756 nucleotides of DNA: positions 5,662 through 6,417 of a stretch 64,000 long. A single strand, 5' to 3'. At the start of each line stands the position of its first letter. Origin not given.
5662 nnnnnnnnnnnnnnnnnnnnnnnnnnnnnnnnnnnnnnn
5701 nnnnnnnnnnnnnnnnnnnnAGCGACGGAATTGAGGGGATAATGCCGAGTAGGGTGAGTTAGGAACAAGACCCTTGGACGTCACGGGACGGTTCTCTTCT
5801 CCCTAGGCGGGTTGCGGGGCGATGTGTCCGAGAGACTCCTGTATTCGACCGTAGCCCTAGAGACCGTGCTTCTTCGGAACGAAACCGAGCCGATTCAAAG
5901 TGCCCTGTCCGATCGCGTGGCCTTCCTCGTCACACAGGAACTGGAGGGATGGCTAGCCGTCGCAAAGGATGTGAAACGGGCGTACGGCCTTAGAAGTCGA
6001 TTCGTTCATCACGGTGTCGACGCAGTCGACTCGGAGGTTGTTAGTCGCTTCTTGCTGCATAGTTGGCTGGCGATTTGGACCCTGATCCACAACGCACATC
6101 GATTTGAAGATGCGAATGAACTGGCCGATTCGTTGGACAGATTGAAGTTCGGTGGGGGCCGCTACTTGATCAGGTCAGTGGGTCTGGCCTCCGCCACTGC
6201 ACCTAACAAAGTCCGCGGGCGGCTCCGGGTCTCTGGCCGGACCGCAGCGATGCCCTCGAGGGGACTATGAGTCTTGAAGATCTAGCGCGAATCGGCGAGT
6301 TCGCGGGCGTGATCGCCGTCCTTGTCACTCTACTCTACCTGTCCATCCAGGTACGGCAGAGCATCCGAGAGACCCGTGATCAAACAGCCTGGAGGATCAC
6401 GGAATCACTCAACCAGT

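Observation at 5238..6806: Candidate small toxin/defence-like module: 4-TM protein, Rx4H (HEPN-like) protein, and a translationally coupled single-TM protein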

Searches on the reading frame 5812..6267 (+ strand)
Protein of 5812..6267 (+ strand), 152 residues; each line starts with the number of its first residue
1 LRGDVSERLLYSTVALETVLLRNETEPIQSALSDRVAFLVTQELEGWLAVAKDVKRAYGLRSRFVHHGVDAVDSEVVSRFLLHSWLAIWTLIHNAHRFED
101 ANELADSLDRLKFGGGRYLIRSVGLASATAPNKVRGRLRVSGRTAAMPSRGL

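Call 4: search_protein_families(library=pfam, proteins=[window:5812-6267:+], max_evalue=1)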
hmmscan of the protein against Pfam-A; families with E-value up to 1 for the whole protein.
window:5812-6267:+ (152 aa): 0 families

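Call 5: search_protein_families(library=padloc, proteins=[window:5812-6267:+], max_evalue=1)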
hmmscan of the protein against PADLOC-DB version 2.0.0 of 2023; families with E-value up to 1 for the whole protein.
window:5812-6267:+ (152 aa): 0 families

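Call 7: search_protein_families(library=ncbifam, proteins=[window:5812-6267:+], max_evalue=1)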
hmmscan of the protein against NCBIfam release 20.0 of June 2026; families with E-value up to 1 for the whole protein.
window:5812-6267:+ (152 aa): 0 families

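Call 8: search_protein_families(library=phrogs, proteins=[window:5812-6267:+], max_evalue=1)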
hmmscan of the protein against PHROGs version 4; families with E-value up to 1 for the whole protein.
window:5812-6267:+ (152 aa): 0 families

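Call 9: find_homologous_proteins(query=window:5812-6267:+, max_evalue=0.01)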
Query window:5812-6267:+ (152 aa): 1 proteins with E <= 0.01 among 91 candidates.
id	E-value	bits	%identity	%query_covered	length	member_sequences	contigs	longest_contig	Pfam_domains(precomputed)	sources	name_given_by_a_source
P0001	4.5e-89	314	99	97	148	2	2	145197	-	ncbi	-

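Call 11: search_solved_structures(query=window:5812-6267:+, max_evalue=10, show_alignments=3)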
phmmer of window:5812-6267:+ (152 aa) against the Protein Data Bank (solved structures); distinct sequences matched with E-value up to 10: 0.

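Call 12: find_encoding_contigs(protein=P0001, flank=10000, max_places=6)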
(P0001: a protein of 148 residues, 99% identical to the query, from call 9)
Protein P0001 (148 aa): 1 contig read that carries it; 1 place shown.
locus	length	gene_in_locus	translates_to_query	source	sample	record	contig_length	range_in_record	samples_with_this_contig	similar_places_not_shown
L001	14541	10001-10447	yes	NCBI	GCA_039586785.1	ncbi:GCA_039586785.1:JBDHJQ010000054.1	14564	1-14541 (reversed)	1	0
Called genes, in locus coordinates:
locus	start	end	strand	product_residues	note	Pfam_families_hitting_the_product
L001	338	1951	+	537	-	PF07519:Tannase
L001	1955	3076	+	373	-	PF13609:Porin_4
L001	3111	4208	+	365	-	PF02931:Neur_chan_LBD, PF02932:Neur_chan_memb (weak)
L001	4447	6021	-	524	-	-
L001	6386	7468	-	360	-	PF01168:Ala_racemase_N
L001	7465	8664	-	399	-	PF17396:DUF1611_N, PF07755:DUF1611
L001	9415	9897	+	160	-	-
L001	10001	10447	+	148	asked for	-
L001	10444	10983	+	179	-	-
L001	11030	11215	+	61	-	-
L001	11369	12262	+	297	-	PF20434:BD-FAE, PF07859:Abhydrolase_3, PF00561:Abhydrolase_1 (faint), PF00326:Peptidase_S9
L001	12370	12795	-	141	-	-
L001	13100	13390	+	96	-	PF19383:DUF5958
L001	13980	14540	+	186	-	?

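Call 15: search_protein_representatives(protein=window:5812-6267:+)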
Query: 152 residues. Proteins with E-value up to 0.001 (for the whole library): 919; up to 1e-10: 457; up to 1e-30: 1. The best 150 are listed.
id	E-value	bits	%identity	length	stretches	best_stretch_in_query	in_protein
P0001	1.4e-89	313.9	100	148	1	6-152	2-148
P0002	8.0e-25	104.1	53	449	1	1-113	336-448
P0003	6.0e-21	91.5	45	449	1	3-113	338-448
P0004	4.2e-20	88.8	42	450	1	2-113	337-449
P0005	5.1e-20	88.5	42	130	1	4-112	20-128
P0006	1.1e-19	87.4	40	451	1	2-113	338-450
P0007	1.2e-19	87.3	46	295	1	5-113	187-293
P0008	2.0e-19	86.5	42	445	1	5-110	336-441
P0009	3.0e-19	86.0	45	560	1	5-113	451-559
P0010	3.7e-19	85.7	46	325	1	3-111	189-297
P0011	4.2e-19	85.5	41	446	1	3-113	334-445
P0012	5.4e-19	85.2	39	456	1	4-116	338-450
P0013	5.4e-19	85.2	39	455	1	6-113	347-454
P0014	6.6e-19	84.9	40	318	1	6-113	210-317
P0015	1.1e-18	84.2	39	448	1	2-113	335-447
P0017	1.9e-18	83.4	42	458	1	5-113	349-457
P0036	2.9e-17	79.5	43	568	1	4-113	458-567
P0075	3.8e-16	76.0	39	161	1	4-117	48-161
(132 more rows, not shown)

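Call 16: search_protein_families(library=pfam, proteins=[P0002, P0003, P0004, P0006, P0009, P0012, P0005, P0036], max_evalue=0.01)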
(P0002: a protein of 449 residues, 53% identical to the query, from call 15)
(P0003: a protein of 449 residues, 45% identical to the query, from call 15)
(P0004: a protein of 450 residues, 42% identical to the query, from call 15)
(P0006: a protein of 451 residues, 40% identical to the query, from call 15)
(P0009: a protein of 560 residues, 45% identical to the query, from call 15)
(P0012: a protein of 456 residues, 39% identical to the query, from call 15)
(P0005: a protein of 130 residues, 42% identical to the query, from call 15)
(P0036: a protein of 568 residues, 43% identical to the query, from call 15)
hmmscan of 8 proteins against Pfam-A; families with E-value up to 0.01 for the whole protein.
P0002 (449 aa): 0 families

P0003 (449 aa): 0 families

P0004 (450 aa): 1 family
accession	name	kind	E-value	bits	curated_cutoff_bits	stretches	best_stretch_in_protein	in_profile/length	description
PF16767.10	KinB_sensor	-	0.0013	19.6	27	0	175-211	43-79/122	Sensor domain of alginate biosynthesis sensor protein KinB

P0006 (451 aa): 1 family
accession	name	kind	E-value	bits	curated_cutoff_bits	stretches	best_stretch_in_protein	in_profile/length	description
PF05025.18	RbsD_FucU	-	0.0025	18.7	25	1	353-439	22-100/138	RbsD / FucU transport protein family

P0009 (560 aa): 0 families

P0012 (456 aa): 0 families

P0005 (130 aa): 1 family
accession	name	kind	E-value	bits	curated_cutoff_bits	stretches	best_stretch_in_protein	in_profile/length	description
PF00221.24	Lyase_aromatic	-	0.0069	15.5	27.3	1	42-96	237-293/466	Aromatic amino acid lyase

P0036 (568 aa): 0 families

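Call 19: find_encoding_contigs(protein=P0002, flank=8000, max_places=4)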
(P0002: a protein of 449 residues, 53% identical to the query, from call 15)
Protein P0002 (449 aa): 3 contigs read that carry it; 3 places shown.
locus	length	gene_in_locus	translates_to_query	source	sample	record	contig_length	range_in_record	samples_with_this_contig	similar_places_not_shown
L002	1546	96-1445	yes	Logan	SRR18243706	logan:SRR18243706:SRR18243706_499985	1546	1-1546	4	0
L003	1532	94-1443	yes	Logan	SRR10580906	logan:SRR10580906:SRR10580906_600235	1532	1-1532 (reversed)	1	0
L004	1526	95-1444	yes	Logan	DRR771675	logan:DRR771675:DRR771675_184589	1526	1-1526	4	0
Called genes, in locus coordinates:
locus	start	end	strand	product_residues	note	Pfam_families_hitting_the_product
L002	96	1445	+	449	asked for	-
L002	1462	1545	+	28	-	?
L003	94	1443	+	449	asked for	-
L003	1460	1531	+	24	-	?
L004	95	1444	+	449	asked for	-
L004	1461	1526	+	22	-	?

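Call 32: search_solved_structures(query=A1, max_evalue=10, show_alignments=2)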
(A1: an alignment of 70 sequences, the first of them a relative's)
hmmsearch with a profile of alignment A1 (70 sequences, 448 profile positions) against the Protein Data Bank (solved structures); distinct sequences matched with E-value up to 10: 0.

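Call 38: predict_structure(alignment_id=A1)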
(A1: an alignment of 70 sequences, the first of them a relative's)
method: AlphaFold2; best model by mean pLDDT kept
length: 449 residues; sequences in the alignment: 70
mean_pLDDT: 94.0   pTM: 0.91
mean pLDDT of the five models: 94.0, 93.7, 93.5, 92.8, 92.5
residues with pLDDT >= 90: 378; 70-90: 61; 50-70: 10; < 50: 0
segments of 3 or more residues with pLDDT < 50: none
pLDDT, mean of each block of 10 residues (from residue 1): 77 96 89 71 89 82 93 90 94 98 95 96 82 94 97 98 98 97 94 94 97 98 98 98 95 96 95 97 89 98 98 98 98 96 97 97 97 98 98 89 86 98 98 98 97
secondary structure, 60 per line:
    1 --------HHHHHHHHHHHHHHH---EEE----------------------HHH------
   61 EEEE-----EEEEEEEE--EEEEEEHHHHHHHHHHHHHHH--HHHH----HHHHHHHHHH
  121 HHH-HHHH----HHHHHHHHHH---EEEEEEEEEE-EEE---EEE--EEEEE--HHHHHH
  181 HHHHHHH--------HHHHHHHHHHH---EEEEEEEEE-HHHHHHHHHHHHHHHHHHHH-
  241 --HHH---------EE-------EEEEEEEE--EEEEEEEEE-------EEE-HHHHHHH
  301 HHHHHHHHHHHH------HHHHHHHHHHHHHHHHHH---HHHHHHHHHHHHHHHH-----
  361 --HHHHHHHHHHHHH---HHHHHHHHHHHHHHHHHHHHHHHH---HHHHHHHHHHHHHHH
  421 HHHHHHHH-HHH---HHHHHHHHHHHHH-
elements in order: H9-23 E27-29 E61-64 E70-77 E80-85 H86-100 H103-106 H111-123 H125-128 H133-142 E146-155 E157-159 E163-165 E168-172 H175-187 H196-206 E210-218 H220-239 E264-271 E274-282 E290-292 H294-312 H319-336 H340-355 H363-375 H379-402 H406-428 H436-448

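Call 41: fold_search(model_id=the predicted structure, library=pdb)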
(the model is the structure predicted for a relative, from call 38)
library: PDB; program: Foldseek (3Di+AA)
matches with E <= 10: 121; with E <= 0.001: 0
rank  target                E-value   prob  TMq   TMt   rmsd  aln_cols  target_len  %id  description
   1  8dck_A                4.5e-01  0.06  0.11  0.08  23.3       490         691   10  Structure of hemolysin A secretion system HlyB/D complex, ATP-bound (released 2022-09-14)
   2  5dw7                  7.2e-01  0.10  0.09  0.12  16.1       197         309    9  Crystal structure of the unliganded geosmin synthase N-terminal domain from Streptomyces coelicolor (released 2015-11-25)
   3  6bhc                  7.5e-01  0.03  0.10  0.11  18.9       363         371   10  Crystal structure of pseduokinase PEAK1 (Sugen Kinase 269) (released 2017-12-13)
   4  9m1w_A                9.5e-01  0.08  0.13  0.13  16.3       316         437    9  Crystal structure of N-prenyltransferase DsKabA (released 2026-03-04)
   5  6ch2_D                1.0e+00  0.14  0.10  0.23  12.8       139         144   16  Crystal structure of the cytoplasmic domain of FlhA and FliT-FliD complex (released 2018-05-16)
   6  5yhf                  1.4e+00  0.02  0.09  0.07  26.0       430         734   11  Crystal structure of SecDF in Super-membrane-facing form (released 2018-02-14)
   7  9kme_B                1.5e+00  0.08  0.12  0.18  11.4       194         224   16  Crystal structure of soluble bacteriorhodopsin NeuroBR_A (released 2025-06-04)
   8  7zrn_B                1.5e+00  0.07  0.09  0.12  17.0       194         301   10  Crystal structure of 10-epi-cubebol synthase from Sorangium cellulosum (ScCubS) in complex with Pyrophosphate (released 2022-11-02)
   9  7nfc_H                1.8e+00  0.02  0.07  0.06  36.9       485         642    9  Cryo-EM structure of NHEJ super-complex (dimer) (released 2021-08-18)
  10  5azd_A                1.9e+00  0.06  0.08  0.12  14.6       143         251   15  Crystal structure of thermophilic rhodopsin. (released 2016-04-27)
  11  3bjd_C                2.1e+00  0.01  0.07  0.09  23.9       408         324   12  Crystal structure of putative 3-oxoacyl-(acyl-carrier-protein) synthase from Pseudomonas aeruginosa (released 2007-12-11)
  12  6w2w                  2.2e+00  0.08  0.13  0.22  16.4       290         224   13  Junction 24, DHR14-DHR18 (released 2020-04-15)
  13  9b9m_A                2.2e+00  0.03  0.11  0.13  24.3       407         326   10  Crystal structure of iron-bound FlcD from Pseudomonas aeruginosa (released 2024-07-31)
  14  8omv_E                2.3e+00  0.04  0.07  0.06  21.6       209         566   10  Crystal structure of the constitutively active S117E/S181E mutant of human IKK2 (released 2024-04-10)
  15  8w1q_A                2.3e+00  0.03  0.11  0.13  24.2       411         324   11  Aerobic crystal structure of iron-bound FlcD from Pseudomonas aeruginosa (released 2024-07-31)
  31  2hsb                  4.1e+00  0.11  0.15  0.36   7.0       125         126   10  Crystal structure of a hepn domain containing protein (af_0298) from archaeoglobus fulgidus at 1.95 A resolution (released 2006-08-15)
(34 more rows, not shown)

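Call 49: predict_structure(alignment_id=A3)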
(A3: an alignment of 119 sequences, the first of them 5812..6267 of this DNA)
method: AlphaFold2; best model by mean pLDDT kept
length: 152 residues; sequences in the alignment: 119
mean_pLDDT: 86.8   pTM: 0.75
mean pLDDT of the five models: 86.8, 86.5, 86.3, 85.7, 85.0
residues with pLDDT >= 90: 102; 70-90: 22; 50-70: 26; < 50: 2
segments of 3 or more residues with pLDDT < 50: none
pLDDT, mean of each block of 10 residues (from residue 1): 83 98 97 97 95 98 92 92 97 96 95 76 64 55 71 70
secondary structure, 60 per line:
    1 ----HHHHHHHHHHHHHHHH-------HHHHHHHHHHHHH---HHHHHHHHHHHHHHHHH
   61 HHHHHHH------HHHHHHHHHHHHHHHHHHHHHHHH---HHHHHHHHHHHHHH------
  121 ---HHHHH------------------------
elements in order: H5-20 H28-40 H44-67 H74-97 H101-114 H124-128

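Call 51: fold_search(model_id=the predicted structure, library=pdb)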
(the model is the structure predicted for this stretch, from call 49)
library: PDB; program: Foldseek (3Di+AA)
matches with E <= 10: 112; with E <= 0.001: 0
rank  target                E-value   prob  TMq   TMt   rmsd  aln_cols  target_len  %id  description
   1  3eff_K                1.2e+00  0.07  0.16  0.17  30.6       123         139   20  The Crystal Structure of Full-Length KcsA in its Closed Conformation (released 2009-04-14)
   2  6dg6_C                1.8e+00  0.21  0.26  0.36   9.3        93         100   15  Structure of a de novo designed Interleukin-2/Interleukin-15 mimetic (released 2019-01-16)
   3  5f3q_B                2.2e+00  0.20  0.27  0.24  10.0       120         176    9  Crystal structure of a noncanonical Dicer protein from Entamoeba histolytica (released 2016-12-14)
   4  3me1_B                2.9e+00  0.08  0.20  0.13  10.1       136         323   12  Crystal Structure of the Desulfovibro vulgaris Urea Transporter in the P3(1) Space Group at 3.86 (released 2011-01-19)
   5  5jcf_A                2.9e+00  0.08  0.22  0.07  16.1       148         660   10  Crystal structure of chicken MDA5 with 5'p 10-mer dsRNA and ADP-Mg2+ at 2.6 A resolution (orthorhombic form). (released 2016-06-01)
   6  5jcf_B                2.9e+00  0.08  0.21  0.07  16.1       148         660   10  Crystal structure of chicken MDA5 with 5'p 10-mer dsRNA and ADP-Mg2+ at 2.6 A resolution (orthorhombic form). (released 2016-06-01)
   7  6r6m_A                2.9e+00  0.07  0.16  0.21  11.7       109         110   10  Kusta0087/Kusta0088 Complex purified from Kuenenia stuttgartiensis (released 2019-10-02)
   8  3lvy_E                2.9e+00  0.06  0.17  0.16  12.6       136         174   12  Crystal Structure of Carboxymuconolactone Decarboxylase Family Protein SMU.961 from Streptococcus mutans (released 2010-03-09)
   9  1zk8_A                3.0e+00  0.07  0.21  0.19  11.6       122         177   15  Crystal structure of transcriptional regulator from Bacillus cereus ATCC 14579 (released 2005-06-14)
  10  6r6o_A                3.3e+00  0.06  0.16  0.21  11.7       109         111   10  Recombinantly produced Kusta0087/Kusta0088 Complex, C32G/wt mutant (released 2019-10-02)
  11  8b4m_D                3.7e+00  0.06  0.20  0.11  15.7       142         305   11  Crystal structure of a hydropyrene synthase (M75L variant) in its closed conformation (released 2023-10-04)
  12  2hps                  3.9e+00  0.09  0.27  0.24  14.6       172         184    9  Crystal structure of coelenterazine-binding protein from Renilla Muelleri (released 2007-01-09)
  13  2ld6_MODEL_1_A        3.9e+00  0.08  0.21  0.24  14.4       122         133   10  Solution Structure of Histidine Phosphotransfer Domain of CheA (released 2011-10-12)
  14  3me1_C                3.9e+00  0.07  0.19  0.11  12.6       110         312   14  Crystal Structure of the Desulfovibro vulgaris Urea Transporter in the P3(1) Space Group at 3.86 (released 2011-01-19)
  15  3me1_A                4.1e+00  0.08  0.19  0.11  11.9       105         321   13  Crystal Structure of the Desulfovibro vulgaris Urea Transporter in the P3(1) Space Group at 3.86 (released 2011-01-19)
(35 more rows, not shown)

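Call 52: search_protein_families(library=pfam, alignment_id=A3, max_evalue=1)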
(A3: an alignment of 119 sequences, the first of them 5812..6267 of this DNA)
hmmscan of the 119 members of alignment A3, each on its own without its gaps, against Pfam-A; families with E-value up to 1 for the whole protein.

A. member 1, window:5812-6267:+ (152 aa): 0 families

B. families by the number of members that match (of 119 scanned): 71 families (the first 25 are shown)
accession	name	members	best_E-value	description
PF00221.24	Lyase_aromatic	2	0.0069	Aromatic amino acid lyase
PF25808.1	TPR_LAA1_C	2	0.0083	LAA1-like, C-terminal TPR repeats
PF09359.15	VTC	2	0.045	VTC domain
PF03592.21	Terminase_2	1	2.1e-05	Terminase small subunit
PF16767.10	KinB_sensor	1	0.0013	Sensor domain of alginate biosynthesis sensor protein KinB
PF07624.16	PSD2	1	0.0016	Protein of unknown function (DUF1585)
PF05025.18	RbsD_FucU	1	0.0025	RbsD / FucU transport protein family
PF07539.18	UTP20_N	1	0.0032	U3 small nucleolar RNA-associated protein 20, N-terminal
PF16186.11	Arm_3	1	0.0034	Atypical Arm repeat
PF07130.17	YebG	1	0.011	YebG protein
PF20239.3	DUF6596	1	0.011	Family of unknown function (DUF6596)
PF00189.25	Ribosomal_S3_C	1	0.012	Ribosomal protein S3, C-terminal domain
PF12021.13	DUF3509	1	0.015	Protein of unknown function (DUF3509)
PF13114.12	RecO_N_2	1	0.016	RecO N terminal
PF25071.1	DUF7795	1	0.025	Domain of unknown function (DUF7795)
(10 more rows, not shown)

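Call 53: search_protein_families(library=padloc, alignment_id=A1, max_evalue=0.1)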
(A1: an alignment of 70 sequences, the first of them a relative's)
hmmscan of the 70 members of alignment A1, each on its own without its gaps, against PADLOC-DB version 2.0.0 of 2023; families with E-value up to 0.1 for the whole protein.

A. member 1, P0002 (449 aa): 0 families

B. families by the number of members that match (of 70 scanned): 7 families
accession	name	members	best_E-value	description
PDLC01031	Csx1/Csm6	1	0.0048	CARF+HEPN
PDLC01315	Csx1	1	0.019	CAS-III; associated_signaling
PDLC01593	Cas8a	1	0.021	CAS-I-A; effector_LS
PDLC05036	PDC-S54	1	0.022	-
PDLC02150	Cas7_IIIf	1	0.036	-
PDLC03940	RmrT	1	0.059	-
PDLC03958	SngA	1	0.071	-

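Call 54: search_protein_families(library=ncbifam, proteins=[P0002, P0003, P0004, P0006, P0008, P0011, P0012, P0013, P0015, P0017], max_evalue=0.1)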
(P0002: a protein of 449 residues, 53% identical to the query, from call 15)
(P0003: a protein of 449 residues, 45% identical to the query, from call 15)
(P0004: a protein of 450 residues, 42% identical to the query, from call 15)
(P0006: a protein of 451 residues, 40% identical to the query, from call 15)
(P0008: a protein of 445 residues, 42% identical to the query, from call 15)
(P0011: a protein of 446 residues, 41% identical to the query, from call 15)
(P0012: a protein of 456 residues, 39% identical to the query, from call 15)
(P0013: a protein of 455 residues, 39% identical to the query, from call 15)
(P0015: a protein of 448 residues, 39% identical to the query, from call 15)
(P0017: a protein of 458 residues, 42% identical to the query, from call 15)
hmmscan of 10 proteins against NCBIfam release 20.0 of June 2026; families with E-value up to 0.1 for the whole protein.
P0002 (449 aa): 0 families

P0003 (449 aa): 0 families

P0004 (450 aa): 1 family
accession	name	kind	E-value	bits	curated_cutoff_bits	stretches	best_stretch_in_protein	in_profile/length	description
NF001073.0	PRK00118.2-3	equivalog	0.066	13.8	128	0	296-342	41-85/99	putative DNA-binding protein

P0006 (451 aa): 0 families

P0008 (445 aa): 0 families

P0011 (446 aa): 0 families

P0012 (456 aa): 0 families

P0013 (455 aa): 0 families

P0015 (448 aa): 0 families

P0017 (458 aa): 0 families
